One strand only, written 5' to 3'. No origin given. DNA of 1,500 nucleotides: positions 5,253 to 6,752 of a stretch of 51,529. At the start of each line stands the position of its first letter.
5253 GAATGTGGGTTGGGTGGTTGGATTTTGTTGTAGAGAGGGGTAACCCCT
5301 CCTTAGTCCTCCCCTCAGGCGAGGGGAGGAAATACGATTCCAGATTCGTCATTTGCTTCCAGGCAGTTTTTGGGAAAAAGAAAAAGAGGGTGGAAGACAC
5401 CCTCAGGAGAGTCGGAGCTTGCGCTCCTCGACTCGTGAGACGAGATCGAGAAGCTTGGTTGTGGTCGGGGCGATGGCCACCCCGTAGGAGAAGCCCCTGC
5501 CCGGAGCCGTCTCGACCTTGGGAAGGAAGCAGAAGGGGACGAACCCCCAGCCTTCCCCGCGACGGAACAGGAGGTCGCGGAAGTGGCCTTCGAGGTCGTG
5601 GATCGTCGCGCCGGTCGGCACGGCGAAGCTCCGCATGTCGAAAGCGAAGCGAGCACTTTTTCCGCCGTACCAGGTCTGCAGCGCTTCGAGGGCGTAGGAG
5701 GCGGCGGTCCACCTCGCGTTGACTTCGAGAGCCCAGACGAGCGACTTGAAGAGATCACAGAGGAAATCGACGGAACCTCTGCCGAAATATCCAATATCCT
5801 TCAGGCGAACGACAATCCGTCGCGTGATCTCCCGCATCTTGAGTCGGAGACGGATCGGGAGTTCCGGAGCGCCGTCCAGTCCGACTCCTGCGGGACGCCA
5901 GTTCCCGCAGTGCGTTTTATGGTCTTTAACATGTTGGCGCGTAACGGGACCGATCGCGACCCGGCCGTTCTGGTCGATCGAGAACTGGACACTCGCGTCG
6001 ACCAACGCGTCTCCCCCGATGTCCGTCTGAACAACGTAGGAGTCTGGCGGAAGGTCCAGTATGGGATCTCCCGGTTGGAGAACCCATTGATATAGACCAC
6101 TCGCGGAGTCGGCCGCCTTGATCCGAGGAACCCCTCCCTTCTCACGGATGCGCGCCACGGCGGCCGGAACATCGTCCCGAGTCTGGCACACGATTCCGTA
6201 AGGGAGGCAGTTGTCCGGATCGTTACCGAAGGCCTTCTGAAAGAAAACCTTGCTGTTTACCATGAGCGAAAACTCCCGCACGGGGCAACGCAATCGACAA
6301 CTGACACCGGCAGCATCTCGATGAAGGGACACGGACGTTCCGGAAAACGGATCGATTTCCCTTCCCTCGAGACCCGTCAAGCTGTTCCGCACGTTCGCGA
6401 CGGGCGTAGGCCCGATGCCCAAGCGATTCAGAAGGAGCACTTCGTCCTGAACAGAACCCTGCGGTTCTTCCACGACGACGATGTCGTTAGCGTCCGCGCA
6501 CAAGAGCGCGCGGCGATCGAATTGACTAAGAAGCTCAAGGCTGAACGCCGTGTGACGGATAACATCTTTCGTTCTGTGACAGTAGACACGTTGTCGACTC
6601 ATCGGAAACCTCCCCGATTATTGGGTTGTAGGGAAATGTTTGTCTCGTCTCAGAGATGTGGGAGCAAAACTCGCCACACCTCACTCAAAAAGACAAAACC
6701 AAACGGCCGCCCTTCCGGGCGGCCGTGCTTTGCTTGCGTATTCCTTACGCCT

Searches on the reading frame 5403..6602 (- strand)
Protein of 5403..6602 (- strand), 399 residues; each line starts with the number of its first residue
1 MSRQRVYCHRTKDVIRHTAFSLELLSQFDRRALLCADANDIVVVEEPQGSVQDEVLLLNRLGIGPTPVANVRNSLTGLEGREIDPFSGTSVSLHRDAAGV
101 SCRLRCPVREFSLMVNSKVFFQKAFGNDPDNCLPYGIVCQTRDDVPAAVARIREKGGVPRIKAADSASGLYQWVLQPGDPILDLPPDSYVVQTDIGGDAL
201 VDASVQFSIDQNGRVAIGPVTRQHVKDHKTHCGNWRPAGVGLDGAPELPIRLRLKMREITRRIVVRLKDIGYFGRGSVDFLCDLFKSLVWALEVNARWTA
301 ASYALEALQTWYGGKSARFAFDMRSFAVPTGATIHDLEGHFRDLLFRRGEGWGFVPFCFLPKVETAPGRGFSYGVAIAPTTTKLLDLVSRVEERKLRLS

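Call 5: search_protein_families(library=pfam, proteins=[window:5403-6602:-], max_evalue=0.1)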
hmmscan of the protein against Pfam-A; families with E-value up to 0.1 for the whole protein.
window:5403-6602:- (399 aa): 2 families
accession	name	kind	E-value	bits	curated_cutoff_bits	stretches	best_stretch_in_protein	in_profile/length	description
PF02786.22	CPSase_L_D2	-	0.055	13.4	19.8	1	257-299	139-181/211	Carbamoyl-phosphate synthase L chain, ATP binding domain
PF11379.13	DUF3182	-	0.062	12.7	26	1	122-177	103-157/354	Protein of unknown function (DUF3182)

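Call 6: search_protein_families(library=ncbifam, proteins=[window:5403-6602:-], max_evalue=0.1)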
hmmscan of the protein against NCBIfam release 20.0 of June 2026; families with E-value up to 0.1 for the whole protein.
window:5403-6602:- (399 aa): 1 family
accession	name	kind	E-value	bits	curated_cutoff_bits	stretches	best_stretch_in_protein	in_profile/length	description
NF005096.0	PRK06524.1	equivalog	0.0012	17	684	1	248-310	273-335/493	biotin carboxylase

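Call 11: search_solved_structures(query=window:5403-6602:-, max_evalue=10)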
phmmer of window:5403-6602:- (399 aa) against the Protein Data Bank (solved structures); distinct sequences matched with E-value up to 10: 2.
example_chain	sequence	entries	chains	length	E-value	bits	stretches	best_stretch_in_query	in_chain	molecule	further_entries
6cp8_A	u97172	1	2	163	0.33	13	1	61-161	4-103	CdiA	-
6vek_A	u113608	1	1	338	0.56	12.2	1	57-160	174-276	contact-dependent toxin CdiA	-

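Call 29: find_homologous_proteins(query=window:5403-6602:-, max_evalue=0.01)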
Query window:5403-6602:- (399 aa): 12 proteins with E <= 0.01 among 8000 candidates.
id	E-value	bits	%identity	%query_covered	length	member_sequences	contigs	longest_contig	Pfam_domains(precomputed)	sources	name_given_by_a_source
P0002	4.0e-272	920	100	100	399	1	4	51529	-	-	-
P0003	1.6e-81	292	46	98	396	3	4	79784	PF02786.23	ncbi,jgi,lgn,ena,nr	ncbi:MAG TPA: hypothetical protein VJB99_00180 [Patescibacteria group bacterium]|nr:hypothetical pro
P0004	3.0e-71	259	42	98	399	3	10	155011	-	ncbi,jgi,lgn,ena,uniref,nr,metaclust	ncbi:MAG: hypothetical protein UU48_C0002G0013 [Candidatus Uhrbacteria bacterium GW2011_GWF2_41_16]|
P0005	2.0e-55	206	36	98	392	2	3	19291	-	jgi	-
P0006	1.2e-51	194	38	98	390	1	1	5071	-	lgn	-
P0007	5.5e-51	192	35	99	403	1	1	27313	-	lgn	-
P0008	4.2e-38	149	35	94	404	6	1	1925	-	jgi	-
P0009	5.1e-36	143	32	98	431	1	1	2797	-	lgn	-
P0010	6.8e-26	109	32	99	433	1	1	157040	-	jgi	jgi:hypothetical protein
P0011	2.7e-24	104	31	99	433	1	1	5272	-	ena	-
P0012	2.7e-23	101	31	94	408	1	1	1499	PF02655.20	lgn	-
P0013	5.3e-22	96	30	99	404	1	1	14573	PF02655.20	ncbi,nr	ncbi:MAG: ATP-grasp domain-containing protein [bacterium]|nr:ATP-grasp domain-containing protein [ba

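Call 30: find_encoding_contigs(protein=P0003, flank=8000, max_places=2)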
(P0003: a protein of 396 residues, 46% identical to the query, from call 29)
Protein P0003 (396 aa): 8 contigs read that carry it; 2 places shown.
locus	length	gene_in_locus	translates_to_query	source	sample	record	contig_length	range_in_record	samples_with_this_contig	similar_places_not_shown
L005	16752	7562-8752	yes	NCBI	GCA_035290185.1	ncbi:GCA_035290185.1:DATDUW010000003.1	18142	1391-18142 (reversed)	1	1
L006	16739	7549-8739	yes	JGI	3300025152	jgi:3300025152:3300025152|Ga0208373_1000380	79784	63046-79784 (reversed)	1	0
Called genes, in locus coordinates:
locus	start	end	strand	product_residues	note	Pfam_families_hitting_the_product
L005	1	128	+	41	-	PF13586:DDE_Tnp_1_2 (weak)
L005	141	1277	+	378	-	-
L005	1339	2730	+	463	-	PF03721:UDPG_MGDP_dh_N, PF00984:UDPG_MGDP_dh, PF03720:UDPG_MGDP_dh_C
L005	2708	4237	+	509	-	PF13567:DUF4131, PF03772:Competence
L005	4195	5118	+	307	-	PF00753:Lactamase_B, PF12706:Lactamase_B_2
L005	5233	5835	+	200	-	PF00334:NDK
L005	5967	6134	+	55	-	-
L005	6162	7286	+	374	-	-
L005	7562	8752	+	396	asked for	PF02786:CPSase_L_D2 (faint)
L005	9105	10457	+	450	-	-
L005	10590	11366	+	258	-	PF07722:Peptidase_C26 (weak), PF00117:GATase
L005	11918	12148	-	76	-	-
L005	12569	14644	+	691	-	PF13196:DUF4012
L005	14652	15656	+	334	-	PF00022:Actin (faint), PF06723:MreB_Mbl, PF00012:HSP70, PF14450:FtsA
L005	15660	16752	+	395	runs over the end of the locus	PF13439:Glyco_transf_4 (weak), PF20706:GT4-conflict (weak), PF00534:Glycos_transf_1, PF13692:Glyco_trans_1_4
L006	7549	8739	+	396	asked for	PF02786:CPSase_L_D2 (faint)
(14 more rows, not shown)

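Call 31: find_encoding_contigs(protein=P0004, flank=8000, max_places=2)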
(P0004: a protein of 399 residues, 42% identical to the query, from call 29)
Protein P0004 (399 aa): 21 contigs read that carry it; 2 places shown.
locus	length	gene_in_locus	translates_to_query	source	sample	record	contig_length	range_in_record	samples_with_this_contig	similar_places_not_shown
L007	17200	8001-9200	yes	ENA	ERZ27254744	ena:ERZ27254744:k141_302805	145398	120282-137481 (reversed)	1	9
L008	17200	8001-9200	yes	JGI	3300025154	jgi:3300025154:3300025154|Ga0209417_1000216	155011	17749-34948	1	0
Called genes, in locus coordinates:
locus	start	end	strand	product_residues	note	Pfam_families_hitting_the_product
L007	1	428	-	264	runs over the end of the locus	-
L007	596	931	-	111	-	-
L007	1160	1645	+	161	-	-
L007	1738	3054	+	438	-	PF03721:UDPG_MGDP_dh_N, PF00984:UDPG_MGDP_dh, PF03720:UDPG_MGDP_dh_C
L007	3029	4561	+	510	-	PF13567:DUF4131, PF03772:Competence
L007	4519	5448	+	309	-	PF00753:Lactamase_B, PF12706:Lactamase_B_2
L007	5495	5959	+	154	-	PF00334:NDK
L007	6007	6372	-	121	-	-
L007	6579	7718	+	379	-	-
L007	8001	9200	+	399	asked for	-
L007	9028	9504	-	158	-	-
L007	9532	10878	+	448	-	-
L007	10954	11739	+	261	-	PF07722:Peptidase_C26, PF00117:GATase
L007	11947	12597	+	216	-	PF01810:LysE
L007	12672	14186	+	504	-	PF13687:DUF4153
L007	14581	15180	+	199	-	PF01725:Ham1p_like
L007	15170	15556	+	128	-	PF04134:DCC1-like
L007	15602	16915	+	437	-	PF00275:EPSP_synthase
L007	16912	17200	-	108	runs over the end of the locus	-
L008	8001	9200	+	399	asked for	-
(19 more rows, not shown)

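Call 32: find_encoding_contigs(protein=P0010, flank=8000, max_places=2)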
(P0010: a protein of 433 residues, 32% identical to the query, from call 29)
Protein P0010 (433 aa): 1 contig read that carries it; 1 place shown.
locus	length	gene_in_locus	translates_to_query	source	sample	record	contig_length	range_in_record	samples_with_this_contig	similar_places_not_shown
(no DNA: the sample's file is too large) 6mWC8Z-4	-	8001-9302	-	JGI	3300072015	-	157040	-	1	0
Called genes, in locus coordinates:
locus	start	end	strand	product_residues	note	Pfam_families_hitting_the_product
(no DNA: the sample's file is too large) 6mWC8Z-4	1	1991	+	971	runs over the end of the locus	PF00133:tRNA-synt_1, PF09334:tRNA-synt_1g, PF01406:tRNA-synt_1e (faint), PF13603:tRNA-synt_1_2, PF00293:NUDIX, PF00133:tRNA-synt_1, PF09334:tRNA-synt_1g (weak), PF08264:Anticodon_1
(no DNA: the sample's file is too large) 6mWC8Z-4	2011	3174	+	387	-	PF07690:MFS_1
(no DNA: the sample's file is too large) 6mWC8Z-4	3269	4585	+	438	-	PF03446:NAD_binding_2 (faint), PF03721:UDPG_MGDP_dh_N, PF00984:UDPG_MGDP_dh, PF03720:UDPG_MGDP_dh_C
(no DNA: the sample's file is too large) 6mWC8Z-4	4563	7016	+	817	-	PF13567:DUF4131, PF03772:Competence, PF00753:Lactamase_B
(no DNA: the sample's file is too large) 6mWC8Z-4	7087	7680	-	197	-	PF00334:NDK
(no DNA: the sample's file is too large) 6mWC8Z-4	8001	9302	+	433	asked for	-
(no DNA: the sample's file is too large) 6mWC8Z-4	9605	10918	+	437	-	-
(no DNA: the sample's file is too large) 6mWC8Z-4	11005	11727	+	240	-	PF00117:GATase, PF07722:Peptidase_C26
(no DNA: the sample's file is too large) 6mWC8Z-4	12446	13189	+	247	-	PF00117:GATase, PF07722:Peptidase_C26 (faint)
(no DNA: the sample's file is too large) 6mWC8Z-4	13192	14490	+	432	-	PF00275:EPSP_synthase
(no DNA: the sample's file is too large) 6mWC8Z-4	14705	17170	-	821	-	-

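Call 59: search_protein_families(library=pfam, proteins=[L005:6162-7286:+, L007:11947-12597:+], max_evalue=0.01)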
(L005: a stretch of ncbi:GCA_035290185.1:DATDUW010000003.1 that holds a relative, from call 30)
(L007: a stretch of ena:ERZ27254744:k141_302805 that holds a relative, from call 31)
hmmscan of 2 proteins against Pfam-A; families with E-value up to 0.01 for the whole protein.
L005:6162-7286:+ (374 aa): 0 families

L007:11947-12597:+ (216 aa): 2 families
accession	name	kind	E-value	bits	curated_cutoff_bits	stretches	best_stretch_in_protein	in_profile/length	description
PF01810.24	LysE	-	2e-22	80.1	25.6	1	19-203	1-187/193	LysE type translocator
PF20563.3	DUF6773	-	6.2e-05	23.3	27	1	4-77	81-154/163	Family of unknown function (DUF6773)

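Call 62: search_solved_structures(query=A5, max_evalue=1)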
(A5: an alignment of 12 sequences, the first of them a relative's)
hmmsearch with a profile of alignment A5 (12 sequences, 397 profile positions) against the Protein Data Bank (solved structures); distinct sequences matched with E-value up to 1: 45.
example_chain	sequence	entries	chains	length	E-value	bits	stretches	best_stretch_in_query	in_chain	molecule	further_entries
5dot_A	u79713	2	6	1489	2.2e-12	49.8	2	85-299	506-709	Carbamoyl-phosphate synthase [ammonia], mitochondrial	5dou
6uel_A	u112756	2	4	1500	2.2e-12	49.8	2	85-299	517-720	Carbamoyl-phosphate synthase [ammonia], mitochondrial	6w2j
1a9x_A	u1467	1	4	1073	9.8e-09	37.8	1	80-298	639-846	CARBAMOYL PHOSPHATE SYNTHETASE (LARGE CHAIN)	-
1bxr_A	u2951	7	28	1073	1.5e-08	37.2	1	80-298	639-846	CARBAMOYL-PHOSPHATE SYNTHASE | CARBAMOYL PHOSPHATE SYNTHETASE: LARGE SUBUNIT | CARBAMOYL PHOSPHATE SYNTHETASE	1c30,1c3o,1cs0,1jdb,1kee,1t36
1ce8_A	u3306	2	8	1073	1.5e-08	37.2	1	80-298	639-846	PROTEIN (CARBAMOYL-PHOSPHATE SYNTHASE) | carbamoyl phosphate synthetase large chain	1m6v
7r8p_A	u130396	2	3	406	1.6e-08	37.1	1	108-299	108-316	ATP-grasp domain-containing protein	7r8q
9kkm_A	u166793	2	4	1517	7.8e-06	28.2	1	92-307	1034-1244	Acetyl-CoA carboxylase multifunctional enzyme AccADCB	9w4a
8rth_A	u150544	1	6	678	2.1e-05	26.8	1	97-354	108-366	3-methylcrotonyl-CoA carboxylase, putative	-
8f41_I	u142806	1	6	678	3.6e-05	26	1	93-298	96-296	3-methylcrotonyl-CoA carboxylase, alpha-subunit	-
8f3d_H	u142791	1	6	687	3.7e-05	26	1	93-298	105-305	3-methylcrotonyl-CoA carboxylase alpha-subunit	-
2dzd_A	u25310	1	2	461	6.7e-05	25.1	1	94-298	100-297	pyruvate carboxylase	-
1ulz_A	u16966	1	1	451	0.00017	23.8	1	90-299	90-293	pyruvate carboxylase n-terminal domain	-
9tps_G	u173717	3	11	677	0.00024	23.3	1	92-298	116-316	Biotin carboxylase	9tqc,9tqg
30hu_A3a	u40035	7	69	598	0.00086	21.5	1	99-298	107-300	Biotin-dependent acyl-coenzyme A carboxylase alpha3 subunit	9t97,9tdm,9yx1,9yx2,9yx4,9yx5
2qf7_A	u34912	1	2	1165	0.0023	20.1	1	90-298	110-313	Pyruvate carboxylase protein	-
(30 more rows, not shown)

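Call 77: search_solved_structures(query=A6, max_evalue=1)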
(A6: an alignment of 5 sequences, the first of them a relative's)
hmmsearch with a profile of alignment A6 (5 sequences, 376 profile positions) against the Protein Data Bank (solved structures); distinct sequences matched with E-value up to 1: 1.
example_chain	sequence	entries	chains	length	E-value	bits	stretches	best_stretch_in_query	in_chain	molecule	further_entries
8w5s_A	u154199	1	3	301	0.07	15.3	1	26-107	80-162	Annexin A7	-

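Call 78: search_protein_families(library=pfam, alignment_id=A6, max_evalue=1)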
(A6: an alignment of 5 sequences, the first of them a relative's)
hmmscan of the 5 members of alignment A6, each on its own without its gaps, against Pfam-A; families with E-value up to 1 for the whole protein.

A. member 1, L005:6162-7286:+ (374 aa): 0 families

B. families by the number of members that match (of 5 scanned): 1 family
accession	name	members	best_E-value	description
PF06050.19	HGD-D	1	0.042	2-hydroxyglutaryl-CoA dehydratase, D-component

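Call 84: search_protein_families(library=padloc, proteins=[window:5403-6602:-], max_evalue=0.01)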
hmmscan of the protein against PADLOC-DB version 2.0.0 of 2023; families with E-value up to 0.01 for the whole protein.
window:5403-6602:- (399 aa): 0 families

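Call 86: find_encoding_contigs(protein=P0013, flank=6000, max_places=1)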
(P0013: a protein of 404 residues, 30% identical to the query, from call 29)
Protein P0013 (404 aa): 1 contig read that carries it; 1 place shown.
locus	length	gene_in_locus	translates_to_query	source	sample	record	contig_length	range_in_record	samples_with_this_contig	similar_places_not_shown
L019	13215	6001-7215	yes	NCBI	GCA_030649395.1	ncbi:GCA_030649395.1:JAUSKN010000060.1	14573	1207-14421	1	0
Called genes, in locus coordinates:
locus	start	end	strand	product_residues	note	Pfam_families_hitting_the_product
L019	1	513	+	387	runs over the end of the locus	PF00091:Tubulin, PF12327:FtsZ_C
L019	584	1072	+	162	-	PF22811:Zn_ribbon_NrdR, PF03477:ATP-cone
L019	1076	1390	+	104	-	-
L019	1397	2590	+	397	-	PF00089:Trypsin, PF13365:Trypsin_2, PF13180:PDZ_2, PF00595:PDZ, PF17820:PDZ_6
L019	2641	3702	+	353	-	PF03462:PCRF, PF00472:RF-1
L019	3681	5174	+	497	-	PF13567:DUF4131, PF03772:Competence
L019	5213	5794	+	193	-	PF00334:NDK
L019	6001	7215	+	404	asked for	PF02655:ATP-grasp_3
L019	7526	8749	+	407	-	PF04107:GCS2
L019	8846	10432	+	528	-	PF01019:G_glu_transpept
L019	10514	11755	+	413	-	-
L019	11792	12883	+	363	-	PF04389:Peptidase_M28 (weak), PF05343:Peptidase_M42 (faint), PF01546:Peptidase_M20, PF07687:M20_dimer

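Call 87: find_encoding_contigs(protein=P0007, flank=6000, max_places=1)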
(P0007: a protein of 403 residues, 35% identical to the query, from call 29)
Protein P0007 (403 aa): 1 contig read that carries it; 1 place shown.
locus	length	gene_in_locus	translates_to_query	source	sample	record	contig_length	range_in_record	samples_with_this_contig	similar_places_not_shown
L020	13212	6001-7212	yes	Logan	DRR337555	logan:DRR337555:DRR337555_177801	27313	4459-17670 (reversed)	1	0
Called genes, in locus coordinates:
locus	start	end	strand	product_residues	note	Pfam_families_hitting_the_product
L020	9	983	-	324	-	-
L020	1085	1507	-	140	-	-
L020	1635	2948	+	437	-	PF03721:UDPG_MGDP_dh_N, PF00984:UDPG_MGDP_dh, PF03720:UDPG_MGDP_dh_C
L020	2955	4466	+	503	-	PF13567:DUF4131, PF03772:Competence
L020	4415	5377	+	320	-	PF25281:MBL_MAP1B (faint), PF00753:Lactamase_B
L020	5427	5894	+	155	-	PF00334:NDK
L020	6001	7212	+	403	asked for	-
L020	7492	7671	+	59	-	-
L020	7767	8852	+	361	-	-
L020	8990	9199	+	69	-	-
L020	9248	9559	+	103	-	-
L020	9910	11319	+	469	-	PF00999:Na_H_Exchanger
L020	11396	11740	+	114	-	-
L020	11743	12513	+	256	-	PF12705:PDDEXK_1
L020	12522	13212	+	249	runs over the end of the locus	PF12146:Hydrolase_4 (weak), PF00326:Peptidase_S9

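Call 89: search_protein_families(library=ncbifam, proteins=[L019:7526-8749:+, L019:8846-10432:+, L019:10514-11755:+, L019:11792-12883:+, L019:6001-7215:+], max_evalue=0.001)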
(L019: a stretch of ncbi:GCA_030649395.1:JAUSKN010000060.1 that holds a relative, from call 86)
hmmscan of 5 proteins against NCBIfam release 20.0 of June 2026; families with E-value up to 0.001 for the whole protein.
L019:7526-8749:+ (407 aa): 8 families
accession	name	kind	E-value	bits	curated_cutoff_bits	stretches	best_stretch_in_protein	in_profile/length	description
NF010041.0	PRK13517.1-1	subfamily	2.2e-18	66.6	332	1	15-391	6-361/368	glutamate--cysteine ligase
NF010043.0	PRK13517.1-3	equivalog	1.6e-17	63.4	409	1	14-365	11-345/381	glutamate--cysteine ligase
NF010039.0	PRK13515.1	equivalog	3.3e-14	52.3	371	1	15-397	11-372/378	carboxylate-amine ligase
TIGR02050.1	gshA_cyan_rel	subfamily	4.8e-14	52.4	176.4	1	15-293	1-264/287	YbdK family carboxylate-amine ligase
NF010042.0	PRK13517.1-2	equivalog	3.3e-12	45.9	427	1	7-367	4-344/376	glutamate--cysteine ligase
NF010044.0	PRK13517.1-4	equivalog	7.6e-10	38.3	437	1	5-362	5-339/372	glutamate--cysteine ligase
NF010040.1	PRK13516.1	equivalog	1.7e-07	30.6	425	1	13-392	9-365/369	YbdK family carboxylate-amine ligase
NF010045.0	PRK13518.1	equivalog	1.8e-06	27.2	395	1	144-289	128-273/360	glutamate--cysteine ligase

L019:8846-10432:+ (528 aa): 2 families
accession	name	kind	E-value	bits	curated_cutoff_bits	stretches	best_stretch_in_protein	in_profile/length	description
TIGR00066.1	g_glut_trans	equivalog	2.3e-112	376.2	357.85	1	8-520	2-518/518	gamma-glutamyltransferase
NF007187.0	PRK09615.1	equivalog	8.4e-58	196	990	1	5-522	48-574/581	gamma-glutamyltransferase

L019:10514-11755:+ (413 aa): 0 families

L019:11792-12883:+ (363 aa): 41 families (the best 25 are shown)
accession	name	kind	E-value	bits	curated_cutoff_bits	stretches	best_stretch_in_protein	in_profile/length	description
TIGR01883.1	PepT-like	hypoth_equivalog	8.6e-73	245.4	274.25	1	6-355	1-360/361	peptidase T-like protein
NF003976.0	PRK05469.1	subfamily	2.3e-24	86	255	1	81-357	125-404/409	tripeptide aminopeptidase PepT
NF004788.0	PRK06133.1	subfamily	2.5e-20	72.8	349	1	42-342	89-397/417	glutamate carboxypeptidase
NF005602.0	PRK07338.1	equivalog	4.9e-20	71.5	357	1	122-346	158-387/409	hydrolase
NF005678.0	PRK07473.1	equivalog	8.2e-20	71.1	386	1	61-351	78-368/376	M20/M25/M40 family metallo-hydrolase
TIGR01892.1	AcOrn-deacetyl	equivalog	6.8e-19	68.1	297.7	1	95-351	98-361/365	acetylornithine deacetylase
TIGR01893.1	aa-his-dipept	subfamily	1e-18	67.3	343.75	1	4-163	3-173/478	beta-Ala-His dipeptidase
NF006399.0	PRK08651.1-2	equivalog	1.8e-17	63.5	381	2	211-355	262-401/405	succinyl-diaminopimelate desuccinylase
NF006404.0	PRK08652.1-2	equivalog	4e-16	58.9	348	1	6-356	2-326/332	acetylornithine deacetylase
NF009920.0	PRK13381.1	subfamily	6.6e-16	58.1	293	1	81-356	128-406/412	peptidase T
TIGR01910.1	DapE-ArgE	subfamily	3.6e-15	56.1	217.6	1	96-348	105-371/373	ArgE/DapE family deacylase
TIGR01891.1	amidohydrolases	subfamily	3.7e-15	55.9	153.75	1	169-282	174-292/366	amidohydrolase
NF058540.1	Ncarbamyl_ErtE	equivalog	7.7e-15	54.4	520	1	166-352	216-408/418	N-carbamyl-l-glutamate amidohydrolase ErtE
NF005710.0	PRK07522.1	subfamily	5e-14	52.3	412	1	98-352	111-382/391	acetylornithine deacetylase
NF006400.0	PRK08651.1-3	equivalog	6.4e-13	48.3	374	1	50-356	75-404/410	succinyl-diaminopimelate desuccinylase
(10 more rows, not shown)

L019:6001-7215:+ (404 aa): 0 families

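Call 98: find_related_loci(query=A5, collection=metagenome_contigs, flank=8000)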
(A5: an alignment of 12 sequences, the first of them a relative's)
Query A5 (399 aa) in metagenome_contigs; peptide patterns used: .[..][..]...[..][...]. (x = any residue, [..] = any of these).
67 stretches matched a pattern; 6 encode a relative of the query (tblastn E <= 1e-3); 6 distinct loci.
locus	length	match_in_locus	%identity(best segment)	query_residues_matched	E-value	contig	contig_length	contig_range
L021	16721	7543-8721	46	2-395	9e-88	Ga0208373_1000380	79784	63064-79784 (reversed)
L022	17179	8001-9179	42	6-398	2e-79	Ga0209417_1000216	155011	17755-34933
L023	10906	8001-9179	42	6-398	1e-79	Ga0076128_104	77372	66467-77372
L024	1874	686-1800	34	4-394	6e-21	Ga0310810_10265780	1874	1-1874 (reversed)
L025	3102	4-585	37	186-399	2e-19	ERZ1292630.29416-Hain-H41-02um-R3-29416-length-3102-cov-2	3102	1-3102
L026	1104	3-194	46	312-375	2e-10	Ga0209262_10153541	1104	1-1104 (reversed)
